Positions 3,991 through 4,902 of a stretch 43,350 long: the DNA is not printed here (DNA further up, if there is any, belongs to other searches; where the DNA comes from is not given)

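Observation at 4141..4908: Mosaic immunity region: XRE-type repressor in a Mu backbone, with repeated ATCG-N10-CGAT operators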

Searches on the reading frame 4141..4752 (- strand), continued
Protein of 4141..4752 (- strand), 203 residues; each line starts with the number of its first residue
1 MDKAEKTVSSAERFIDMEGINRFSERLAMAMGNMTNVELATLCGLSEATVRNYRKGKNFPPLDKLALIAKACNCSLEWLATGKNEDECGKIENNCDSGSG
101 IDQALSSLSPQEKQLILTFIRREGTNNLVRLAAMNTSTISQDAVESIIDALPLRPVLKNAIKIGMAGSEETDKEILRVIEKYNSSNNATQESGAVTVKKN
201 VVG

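Call 88: get_annotated_region(hit=H75, flank=1500)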
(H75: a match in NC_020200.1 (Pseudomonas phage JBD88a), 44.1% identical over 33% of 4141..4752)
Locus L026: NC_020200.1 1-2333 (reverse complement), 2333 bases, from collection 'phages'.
description: Pseudomonas phage JBD88a, complete genome.
organism: Pseudomonas phage JBD88a (NCBI taxid 1223262)
taxonomy: Viruses; Duplodnaviria; Heunggongvirae; Uroviricota; Caudoviricetes; Casadabanvirus; Casadabanvirus MP22
host: -; source: -; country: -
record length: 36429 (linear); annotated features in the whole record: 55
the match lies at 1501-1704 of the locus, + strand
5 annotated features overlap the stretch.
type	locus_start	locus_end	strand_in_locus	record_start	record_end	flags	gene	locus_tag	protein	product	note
CDS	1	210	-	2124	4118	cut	-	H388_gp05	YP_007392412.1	transposase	-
CDS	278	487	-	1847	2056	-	-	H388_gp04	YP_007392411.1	hypothetical protein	-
CDS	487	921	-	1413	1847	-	-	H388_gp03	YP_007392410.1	transcriptional regulator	-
CDS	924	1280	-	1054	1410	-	-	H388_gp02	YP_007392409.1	transcriptional repressor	-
CDS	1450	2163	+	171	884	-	-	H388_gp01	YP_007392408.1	CI-like repressor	-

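Call 89: get_annotated_region(hit=H61, flank=2500)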
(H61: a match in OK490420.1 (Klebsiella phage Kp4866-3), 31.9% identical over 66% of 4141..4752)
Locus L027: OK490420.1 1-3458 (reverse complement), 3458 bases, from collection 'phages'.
description: UNVERIFIED: Klebsiella phage Kp4866-3, complete genome.
organism: Klebsiella phage Kp4866-3 (NCBI taxid 2895877)
taxonomy: Viruses; Duplodnaviria; Heunggongvirae; Uroviricota; Caudoviricetes
host: Klebsiella pneumoniae; source: -; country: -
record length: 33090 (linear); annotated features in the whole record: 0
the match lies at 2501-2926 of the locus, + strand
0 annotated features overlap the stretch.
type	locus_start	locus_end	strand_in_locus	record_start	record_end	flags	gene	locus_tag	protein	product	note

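Call 90: search_protein_families(library=pfam, proteins=[L026:1450-2163:+], max_evalue=0.01)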
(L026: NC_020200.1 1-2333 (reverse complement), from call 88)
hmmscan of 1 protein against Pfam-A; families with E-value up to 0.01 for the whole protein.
L026:1450-2163:+ (237 aa): 3 families
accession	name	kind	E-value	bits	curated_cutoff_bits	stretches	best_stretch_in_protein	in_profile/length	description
PF00717.28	Peptidase_S24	-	8.6e-22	77.5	23.3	1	105-230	1-116/116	Peptidase S24-like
PF01381.28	HTH_3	-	4e-05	24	23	1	38-82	11-55/55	Helix-turn-helix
PF13560.12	HTH_31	-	0.00021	22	27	1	38-78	16-57/64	Helix-turn-helix domain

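Call 91: search_protein_families(library=phrogs, proteins=[window:4141-4752:-], max_evalue=0.001)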
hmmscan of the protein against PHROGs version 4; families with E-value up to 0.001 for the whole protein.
window:4141-4752:- (203 aa): 9 families
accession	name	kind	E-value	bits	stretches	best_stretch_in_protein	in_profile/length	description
phrog_3037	-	transcription regulation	3.3e-59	200.9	1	1-191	5-187/189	transcriptional repressor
phrog_4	-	transcription regulation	6.1e-16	59.4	1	17-87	131-199/400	transcriptional repressor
phrog_2328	-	transcription regulation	1.7e-13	51.5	1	22-87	15-82/128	transcriptional repressor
phrog_8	-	transcription regulation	5e-13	50.2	1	21-145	160-263/346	transcriptional regulator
phrog_2967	-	transcription regulation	9e-10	39.5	1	20-123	8-105/225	transcriptional regulator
phrog_4583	-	transcription regulation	5e-07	30.7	1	26-83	16-73/81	transcriptional repressor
phrog_3557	-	transcription regulation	0.00018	22.7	1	31-88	23-80/142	transcriptional regulator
phrog_147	-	transcription regulation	0.00034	21.9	0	32-92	16-79/100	transcriptional regulator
phrog_2439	-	transcription regulation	0.00063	19.7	1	27-83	14-70/367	transcriptional regulator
